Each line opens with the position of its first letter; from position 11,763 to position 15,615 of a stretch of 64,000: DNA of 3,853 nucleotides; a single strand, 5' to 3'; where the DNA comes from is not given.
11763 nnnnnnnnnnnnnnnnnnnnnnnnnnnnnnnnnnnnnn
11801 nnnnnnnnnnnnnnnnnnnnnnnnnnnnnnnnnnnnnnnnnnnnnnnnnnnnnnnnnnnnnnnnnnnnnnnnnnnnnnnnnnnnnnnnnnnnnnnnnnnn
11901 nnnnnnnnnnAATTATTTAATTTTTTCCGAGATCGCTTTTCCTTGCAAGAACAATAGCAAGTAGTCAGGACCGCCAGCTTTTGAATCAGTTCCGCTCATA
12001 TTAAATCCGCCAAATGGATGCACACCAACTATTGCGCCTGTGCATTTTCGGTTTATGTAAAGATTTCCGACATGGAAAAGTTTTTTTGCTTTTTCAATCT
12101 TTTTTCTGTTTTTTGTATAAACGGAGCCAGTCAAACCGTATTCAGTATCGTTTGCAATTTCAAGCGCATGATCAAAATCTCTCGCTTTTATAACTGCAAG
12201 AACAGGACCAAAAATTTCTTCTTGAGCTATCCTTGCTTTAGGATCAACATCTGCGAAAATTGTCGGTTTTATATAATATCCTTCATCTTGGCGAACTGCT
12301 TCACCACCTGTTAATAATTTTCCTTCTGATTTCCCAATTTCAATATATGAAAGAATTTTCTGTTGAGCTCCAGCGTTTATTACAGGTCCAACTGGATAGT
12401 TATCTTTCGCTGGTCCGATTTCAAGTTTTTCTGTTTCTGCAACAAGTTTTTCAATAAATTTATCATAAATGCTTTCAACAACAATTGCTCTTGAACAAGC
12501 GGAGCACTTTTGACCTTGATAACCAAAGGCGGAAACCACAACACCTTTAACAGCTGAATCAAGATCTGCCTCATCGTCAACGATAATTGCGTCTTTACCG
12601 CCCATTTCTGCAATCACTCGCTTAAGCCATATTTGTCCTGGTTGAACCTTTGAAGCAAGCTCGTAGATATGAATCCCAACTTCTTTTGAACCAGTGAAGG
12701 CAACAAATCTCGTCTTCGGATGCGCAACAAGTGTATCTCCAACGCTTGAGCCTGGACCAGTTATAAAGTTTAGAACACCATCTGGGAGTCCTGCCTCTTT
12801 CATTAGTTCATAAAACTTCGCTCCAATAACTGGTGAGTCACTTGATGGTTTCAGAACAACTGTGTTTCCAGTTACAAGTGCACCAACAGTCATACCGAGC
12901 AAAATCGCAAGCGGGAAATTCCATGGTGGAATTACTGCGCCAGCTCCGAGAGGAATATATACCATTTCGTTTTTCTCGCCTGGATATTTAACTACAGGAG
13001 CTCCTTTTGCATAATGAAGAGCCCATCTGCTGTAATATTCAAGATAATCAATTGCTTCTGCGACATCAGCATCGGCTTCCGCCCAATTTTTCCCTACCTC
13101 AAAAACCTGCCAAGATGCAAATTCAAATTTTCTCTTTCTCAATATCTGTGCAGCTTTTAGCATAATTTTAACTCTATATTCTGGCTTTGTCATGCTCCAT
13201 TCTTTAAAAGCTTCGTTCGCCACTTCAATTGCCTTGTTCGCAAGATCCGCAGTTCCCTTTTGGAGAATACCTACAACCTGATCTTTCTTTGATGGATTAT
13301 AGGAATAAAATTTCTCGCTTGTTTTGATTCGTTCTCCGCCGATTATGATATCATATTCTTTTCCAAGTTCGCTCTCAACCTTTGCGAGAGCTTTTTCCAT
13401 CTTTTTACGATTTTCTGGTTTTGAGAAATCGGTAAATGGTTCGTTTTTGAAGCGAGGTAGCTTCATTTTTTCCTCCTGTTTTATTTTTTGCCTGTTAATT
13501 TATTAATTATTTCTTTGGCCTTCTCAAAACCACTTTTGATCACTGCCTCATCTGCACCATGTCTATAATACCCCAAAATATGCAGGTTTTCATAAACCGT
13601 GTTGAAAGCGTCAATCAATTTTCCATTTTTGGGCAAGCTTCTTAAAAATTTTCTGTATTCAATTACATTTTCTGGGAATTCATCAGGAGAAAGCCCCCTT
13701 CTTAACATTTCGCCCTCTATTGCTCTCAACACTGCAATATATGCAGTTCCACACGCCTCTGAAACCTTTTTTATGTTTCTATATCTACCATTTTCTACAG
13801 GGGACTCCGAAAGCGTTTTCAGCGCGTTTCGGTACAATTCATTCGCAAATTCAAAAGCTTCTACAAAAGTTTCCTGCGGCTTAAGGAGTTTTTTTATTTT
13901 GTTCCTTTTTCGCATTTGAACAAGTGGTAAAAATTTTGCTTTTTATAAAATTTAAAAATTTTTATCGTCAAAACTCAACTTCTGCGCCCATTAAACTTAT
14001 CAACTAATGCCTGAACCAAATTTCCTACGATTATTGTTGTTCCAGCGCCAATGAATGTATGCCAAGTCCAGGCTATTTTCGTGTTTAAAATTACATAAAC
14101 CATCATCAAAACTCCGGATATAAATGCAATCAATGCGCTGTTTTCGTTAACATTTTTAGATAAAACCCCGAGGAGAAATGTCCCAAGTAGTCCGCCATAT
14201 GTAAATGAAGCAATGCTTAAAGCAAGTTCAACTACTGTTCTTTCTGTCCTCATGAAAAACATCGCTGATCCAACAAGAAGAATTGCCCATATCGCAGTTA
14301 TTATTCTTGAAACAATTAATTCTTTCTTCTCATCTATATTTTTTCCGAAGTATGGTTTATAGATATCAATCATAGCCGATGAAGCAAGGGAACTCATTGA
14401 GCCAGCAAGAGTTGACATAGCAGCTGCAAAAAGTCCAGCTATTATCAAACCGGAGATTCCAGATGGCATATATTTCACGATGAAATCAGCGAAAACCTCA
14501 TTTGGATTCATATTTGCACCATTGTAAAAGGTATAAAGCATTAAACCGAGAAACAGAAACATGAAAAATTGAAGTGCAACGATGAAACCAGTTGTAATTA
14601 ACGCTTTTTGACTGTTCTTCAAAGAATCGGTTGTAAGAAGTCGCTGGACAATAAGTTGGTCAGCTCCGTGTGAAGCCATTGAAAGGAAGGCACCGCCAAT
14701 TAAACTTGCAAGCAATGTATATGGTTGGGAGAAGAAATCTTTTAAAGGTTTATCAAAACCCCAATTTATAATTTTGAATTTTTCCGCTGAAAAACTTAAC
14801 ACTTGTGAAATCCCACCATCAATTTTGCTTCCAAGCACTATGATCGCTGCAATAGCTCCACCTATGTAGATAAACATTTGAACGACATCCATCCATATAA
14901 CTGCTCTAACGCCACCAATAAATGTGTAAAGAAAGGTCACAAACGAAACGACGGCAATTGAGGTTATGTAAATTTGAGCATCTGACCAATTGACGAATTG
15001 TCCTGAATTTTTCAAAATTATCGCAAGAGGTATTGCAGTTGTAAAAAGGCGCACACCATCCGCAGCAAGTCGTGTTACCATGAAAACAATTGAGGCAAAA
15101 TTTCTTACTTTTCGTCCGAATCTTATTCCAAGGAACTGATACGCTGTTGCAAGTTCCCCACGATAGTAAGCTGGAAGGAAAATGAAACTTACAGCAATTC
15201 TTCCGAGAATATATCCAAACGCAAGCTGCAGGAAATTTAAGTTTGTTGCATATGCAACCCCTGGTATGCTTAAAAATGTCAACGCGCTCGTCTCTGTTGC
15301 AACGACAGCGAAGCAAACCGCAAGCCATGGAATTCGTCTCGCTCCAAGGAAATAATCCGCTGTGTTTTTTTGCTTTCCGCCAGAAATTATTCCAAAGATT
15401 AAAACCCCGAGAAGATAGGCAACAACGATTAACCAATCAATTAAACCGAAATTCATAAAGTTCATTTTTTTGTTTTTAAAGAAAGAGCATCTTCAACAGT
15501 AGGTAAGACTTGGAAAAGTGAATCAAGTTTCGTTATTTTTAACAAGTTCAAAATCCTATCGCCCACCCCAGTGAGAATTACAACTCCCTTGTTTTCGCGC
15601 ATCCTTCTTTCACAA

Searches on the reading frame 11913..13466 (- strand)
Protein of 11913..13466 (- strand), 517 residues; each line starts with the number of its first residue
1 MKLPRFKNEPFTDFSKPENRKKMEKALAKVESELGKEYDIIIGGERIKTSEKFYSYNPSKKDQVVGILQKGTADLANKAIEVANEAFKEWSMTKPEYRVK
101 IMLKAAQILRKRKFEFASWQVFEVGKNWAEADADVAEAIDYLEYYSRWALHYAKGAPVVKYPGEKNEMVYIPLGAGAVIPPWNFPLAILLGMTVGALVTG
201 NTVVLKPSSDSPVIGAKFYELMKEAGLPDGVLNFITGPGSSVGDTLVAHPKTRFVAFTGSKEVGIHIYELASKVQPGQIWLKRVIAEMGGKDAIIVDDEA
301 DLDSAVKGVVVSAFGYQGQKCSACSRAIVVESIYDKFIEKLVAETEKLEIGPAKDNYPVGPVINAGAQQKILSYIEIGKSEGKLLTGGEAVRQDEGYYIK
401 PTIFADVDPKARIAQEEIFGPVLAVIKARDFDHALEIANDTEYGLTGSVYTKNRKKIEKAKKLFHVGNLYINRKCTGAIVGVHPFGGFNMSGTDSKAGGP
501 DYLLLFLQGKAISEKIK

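Call 52: search_protein_families(library=pfam, proteins=[window:11913-13466:-], max_evalue=0.00001)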
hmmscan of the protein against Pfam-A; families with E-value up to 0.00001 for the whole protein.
window:11913-13466:- (517 aa): 1 family
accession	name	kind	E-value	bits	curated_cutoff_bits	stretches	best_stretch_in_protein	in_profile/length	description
PF00171.27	Aldedh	-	2.8e-154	514.5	23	1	50-511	6-460/461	Aldehyde dehydrogenase family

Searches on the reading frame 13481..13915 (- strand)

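Call 52: search_protein_families(library=pfam, proteins=[window:13481-13915:-], max_evalue=0.00001)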
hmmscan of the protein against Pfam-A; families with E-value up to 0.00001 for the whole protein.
window:13481-13915:- (144 aa): 1 family
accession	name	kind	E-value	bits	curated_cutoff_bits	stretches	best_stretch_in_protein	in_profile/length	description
PF18498.6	DUF5618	-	2.4e-20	73.4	33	1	29-140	11-119/121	Domain of unknown function (DUF5618)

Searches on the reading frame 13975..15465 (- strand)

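Call 52: search_protein_families(library=pfam, proteins=[window:13975-15465:-], max_evalue=0.00001)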
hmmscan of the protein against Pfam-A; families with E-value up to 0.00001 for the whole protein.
window:13975-15465:- (496 aa): 1 family
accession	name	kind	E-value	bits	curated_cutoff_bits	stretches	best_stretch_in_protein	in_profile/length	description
PF00474.23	SSF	-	9.7e-35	120.6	22.8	1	38-451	1-406/406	Sodium:solute symporter family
